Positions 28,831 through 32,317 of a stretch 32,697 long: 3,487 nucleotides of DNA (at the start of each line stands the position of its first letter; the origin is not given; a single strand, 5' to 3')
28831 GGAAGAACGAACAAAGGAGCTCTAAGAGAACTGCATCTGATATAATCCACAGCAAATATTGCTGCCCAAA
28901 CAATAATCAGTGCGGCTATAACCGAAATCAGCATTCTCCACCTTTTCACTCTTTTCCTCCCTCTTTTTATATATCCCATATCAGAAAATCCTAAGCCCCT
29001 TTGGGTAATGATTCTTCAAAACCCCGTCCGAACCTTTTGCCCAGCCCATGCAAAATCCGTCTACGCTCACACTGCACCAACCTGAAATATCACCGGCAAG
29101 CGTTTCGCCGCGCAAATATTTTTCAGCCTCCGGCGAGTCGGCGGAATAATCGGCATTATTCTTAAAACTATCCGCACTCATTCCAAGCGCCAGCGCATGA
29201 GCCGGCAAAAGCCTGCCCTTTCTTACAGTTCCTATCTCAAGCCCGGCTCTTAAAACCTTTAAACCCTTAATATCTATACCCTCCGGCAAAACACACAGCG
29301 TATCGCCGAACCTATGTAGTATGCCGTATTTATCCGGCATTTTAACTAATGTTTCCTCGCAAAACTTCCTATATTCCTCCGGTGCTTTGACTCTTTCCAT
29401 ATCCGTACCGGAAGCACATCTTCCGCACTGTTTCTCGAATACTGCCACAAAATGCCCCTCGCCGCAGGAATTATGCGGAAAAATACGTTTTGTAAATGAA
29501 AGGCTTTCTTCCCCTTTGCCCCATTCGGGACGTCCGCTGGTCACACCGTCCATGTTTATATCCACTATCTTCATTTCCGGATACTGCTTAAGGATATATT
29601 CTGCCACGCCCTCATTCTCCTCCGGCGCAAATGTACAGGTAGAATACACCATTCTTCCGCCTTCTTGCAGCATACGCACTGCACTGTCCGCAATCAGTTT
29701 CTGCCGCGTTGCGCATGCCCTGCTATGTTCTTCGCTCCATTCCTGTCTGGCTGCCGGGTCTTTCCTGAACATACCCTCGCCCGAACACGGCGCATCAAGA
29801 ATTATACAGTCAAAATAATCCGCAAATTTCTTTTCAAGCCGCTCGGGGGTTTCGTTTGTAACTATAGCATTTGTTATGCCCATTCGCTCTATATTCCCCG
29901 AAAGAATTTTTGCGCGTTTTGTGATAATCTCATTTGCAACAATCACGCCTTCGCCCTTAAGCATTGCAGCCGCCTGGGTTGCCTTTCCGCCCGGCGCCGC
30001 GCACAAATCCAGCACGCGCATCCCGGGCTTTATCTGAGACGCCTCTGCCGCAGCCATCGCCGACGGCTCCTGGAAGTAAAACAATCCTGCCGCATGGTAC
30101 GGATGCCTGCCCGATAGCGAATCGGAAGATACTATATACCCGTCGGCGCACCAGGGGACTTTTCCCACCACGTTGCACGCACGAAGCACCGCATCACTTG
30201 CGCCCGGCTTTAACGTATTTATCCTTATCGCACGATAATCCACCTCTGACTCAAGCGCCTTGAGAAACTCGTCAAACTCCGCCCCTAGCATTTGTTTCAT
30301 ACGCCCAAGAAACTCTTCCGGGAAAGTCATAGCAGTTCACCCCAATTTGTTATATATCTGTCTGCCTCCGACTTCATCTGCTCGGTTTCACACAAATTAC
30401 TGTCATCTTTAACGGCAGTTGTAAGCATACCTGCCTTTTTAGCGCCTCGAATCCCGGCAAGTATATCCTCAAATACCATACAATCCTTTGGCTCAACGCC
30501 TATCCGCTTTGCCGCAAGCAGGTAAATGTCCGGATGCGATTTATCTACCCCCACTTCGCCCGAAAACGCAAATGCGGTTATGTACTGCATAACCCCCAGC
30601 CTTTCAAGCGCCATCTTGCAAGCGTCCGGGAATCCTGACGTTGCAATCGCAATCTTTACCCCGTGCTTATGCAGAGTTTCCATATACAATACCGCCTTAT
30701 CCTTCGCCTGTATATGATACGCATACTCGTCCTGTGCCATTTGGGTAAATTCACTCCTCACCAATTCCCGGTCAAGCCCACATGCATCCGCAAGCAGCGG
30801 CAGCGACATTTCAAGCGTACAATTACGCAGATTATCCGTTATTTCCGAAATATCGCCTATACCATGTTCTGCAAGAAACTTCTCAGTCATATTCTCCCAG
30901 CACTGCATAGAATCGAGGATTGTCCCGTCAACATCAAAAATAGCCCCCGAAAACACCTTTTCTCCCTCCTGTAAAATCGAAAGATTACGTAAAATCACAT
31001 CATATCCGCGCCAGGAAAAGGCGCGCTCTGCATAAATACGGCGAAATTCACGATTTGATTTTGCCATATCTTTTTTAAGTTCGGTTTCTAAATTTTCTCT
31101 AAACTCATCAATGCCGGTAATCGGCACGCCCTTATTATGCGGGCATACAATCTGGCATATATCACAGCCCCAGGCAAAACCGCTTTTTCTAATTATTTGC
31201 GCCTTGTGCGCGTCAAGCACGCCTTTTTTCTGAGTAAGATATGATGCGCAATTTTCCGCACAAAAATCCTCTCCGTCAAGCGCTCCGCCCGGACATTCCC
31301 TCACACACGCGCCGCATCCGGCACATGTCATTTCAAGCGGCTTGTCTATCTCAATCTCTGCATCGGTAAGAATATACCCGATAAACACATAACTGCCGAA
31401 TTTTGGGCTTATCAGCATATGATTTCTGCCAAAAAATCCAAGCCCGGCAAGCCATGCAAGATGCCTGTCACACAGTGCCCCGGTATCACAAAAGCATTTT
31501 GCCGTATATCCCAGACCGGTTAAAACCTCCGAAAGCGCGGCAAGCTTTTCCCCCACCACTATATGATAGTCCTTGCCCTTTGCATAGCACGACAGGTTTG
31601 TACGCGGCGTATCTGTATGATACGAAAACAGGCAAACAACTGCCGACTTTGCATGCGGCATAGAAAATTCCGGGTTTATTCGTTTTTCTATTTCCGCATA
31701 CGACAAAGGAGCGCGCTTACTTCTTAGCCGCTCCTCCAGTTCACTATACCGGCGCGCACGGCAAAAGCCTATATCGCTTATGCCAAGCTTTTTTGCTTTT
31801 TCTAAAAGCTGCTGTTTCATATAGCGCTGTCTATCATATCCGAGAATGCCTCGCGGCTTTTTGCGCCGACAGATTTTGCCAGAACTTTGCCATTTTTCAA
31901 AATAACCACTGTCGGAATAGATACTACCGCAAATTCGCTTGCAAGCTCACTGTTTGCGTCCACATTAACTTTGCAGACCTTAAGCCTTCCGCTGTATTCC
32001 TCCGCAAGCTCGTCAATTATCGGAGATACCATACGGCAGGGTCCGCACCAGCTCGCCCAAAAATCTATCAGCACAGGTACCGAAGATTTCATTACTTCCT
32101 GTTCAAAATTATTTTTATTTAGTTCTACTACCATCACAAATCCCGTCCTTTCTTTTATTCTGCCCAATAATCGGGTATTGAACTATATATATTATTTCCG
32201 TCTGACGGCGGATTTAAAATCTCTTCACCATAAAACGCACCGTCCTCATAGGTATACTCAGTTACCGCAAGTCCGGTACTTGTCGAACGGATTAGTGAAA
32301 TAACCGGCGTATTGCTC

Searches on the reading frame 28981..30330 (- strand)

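Call 4: search_protein_families(library=pfam, proteins=[window:28981-30330:-], max_evalue=0.01)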
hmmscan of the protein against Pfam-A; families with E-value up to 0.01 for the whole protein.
window:28981-30330:- (449 aa): 8 families
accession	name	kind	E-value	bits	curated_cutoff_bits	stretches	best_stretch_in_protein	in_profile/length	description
PF01189.24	Methyltr_RsmB-F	-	1.2e-46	159.4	27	1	101-298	7-198/199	16S rRNA methyltransferase RsmB/F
PF17125.10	Methyltr_RsmF_N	-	5.5e-23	81.6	34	1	3-89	1-86/86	N-terminal domain of 16S rRNA methyltransferase RsmF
PF13636.12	Methyltranf_PUA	-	5.6e-17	62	27.6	1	402-448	1-49/49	RNA-binding PUA-like domain of methyltransferase RsmF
PF17126.11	RsmF_methylt_CI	-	1.1e-14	54.7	27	1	322-383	1-60/61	RsmF rRNA methyltransferase first C-terminal domain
PF01728.25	FtsJ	-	5.2e-06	26.9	24.1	1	96-250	14-156/181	FtsJ-like methyltransferase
PF13847.12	Methyltransf_31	-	2.2e-05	24.6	27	1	100-233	1-113/145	Methyltransferase domain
PF01135.25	PCMT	-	0.0062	16.8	20.3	0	93-158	63-129/210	Protein-L-isoaspartate(D-aspartate) O-methyltransferase (PCMT)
PF03392.18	OS-D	-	0.0093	16.5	25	0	167-226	18-75/93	Insect pheromone-binding family, A10/OS-D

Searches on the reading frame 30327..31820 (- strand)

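Call 4: search_protein_families(library=pfam, proteins=[window:30327-31820:-], max_evalue=0.01)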
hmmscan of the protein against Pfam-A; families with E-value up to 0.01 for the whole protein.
window:30327-31820:- (497 aa): 11 families
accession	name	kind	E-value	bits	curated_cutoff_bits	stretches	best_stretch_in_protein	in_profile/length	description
PF13419.12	HAD_2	-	7.5e-24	85.3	23.8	1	294-470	2-178/178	Haloacid dehalogenase-like hydrolase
PF00702.32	Hydrolase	-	3.3e-23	83.5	26.4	1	292-464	3-191/191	haloacid dehalogenase-like hydrolase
PF08331.15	QueG_DUF1730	-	2.6e-12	46.9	25.1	1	47-113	1-77/77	Epoxyqueuosine reductase QueG, DUF1730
PF13484.11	Fer4_16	-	1.9e-11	45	30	1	166-229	2-66/66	4Fe-4S double cluster binding domain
PF12838.12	Fer4_7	-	1.2e-05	26.1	27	1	165-229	1-51/52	4Fe-4S dicluster domain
PF00037.32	Fer4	-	1.3e-05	25.3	21.1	1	165-181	7-23/24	4Fe-4S binding domain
PF13237.11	Fer4_10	-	0.00013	22.3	25.5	0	165-178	8-21/53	4Fe-4S dicluster domain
PF12710.13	HAD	-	0.00028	21.8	27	1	293-416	1-129/189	haloacid dehalogenase-like hydrolase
PF13187.11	Fer4_9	-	0.00044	20.7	27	0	164-180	35-51/52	4Fe-4S dicluster domain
PF13242.12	Hydrolase_like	-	0.0021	18.3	22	1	427-489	4-68/75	HAD-hyrolase-like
PF12800.12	Fer4_4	-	0.0051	17.5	24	0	165-178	3-16/17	4Fe-4S binding domain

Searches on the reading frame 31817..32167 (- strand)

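Call 4: search_protein_families(library=pfam, proteins=[window:31817-32167:-], max_evalue=0.01)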
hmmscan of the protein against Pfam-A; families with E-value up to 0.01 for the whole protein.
window:31817-32167:- (116 aa): 12 families
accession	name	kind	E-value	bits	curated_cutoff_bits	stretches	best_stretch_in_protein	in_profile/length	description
PF00085.26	Thioredoxin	-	5.8e-33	113.4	23.5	1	13-113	2-102/103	Thioredoxin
PF13905.12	Thioredoxin_8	-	2.1e-08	34.8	27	1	31-72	3-46/94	Thioredoxin-like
PF13098.12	Thioredoxin_2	-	2.9e-07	31.2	27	1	27-111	3-103/104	Thioredoxin-like domain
PF08534.16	Redoxin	-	2.5e-06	27.8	26.6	1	31-73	30-74/148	Redoxin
PF14595.12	Thioredoxin_9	-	6.7e-05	23.2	25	1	36-93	48-107/129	Thioredoxin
PF00578.27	AhpC-TSA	-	8e-05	23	26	1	30-103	26-101/124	AhpC/TSA family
PF13728.12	TraF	-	0.00014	22.2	23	1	33-106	133-217/224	F plasmid transfer operon protein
PF13192.12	Thioredoxin_3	-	0.00099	19.5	24.8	1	39-101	8-63/76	Thioredoxin domain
PF13899.12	Thioredoxin_7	-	0.003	18.1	27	1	26-90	14-81/83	Thioredoxin-like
PF13848.12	Thioredoxin_6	-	0.0031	17.9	27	1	11-94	77-164/184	Thioredoxin-like domain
PF07449.17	HyaE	-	0.0033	17.9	22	1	50-97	49-97/108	Hydrogenase-1 expression protein HyaE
PF22676.1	GalA_N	-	0.0085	16.3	27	1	8-51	7-51/133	Alpha-galactosidase, N-terminal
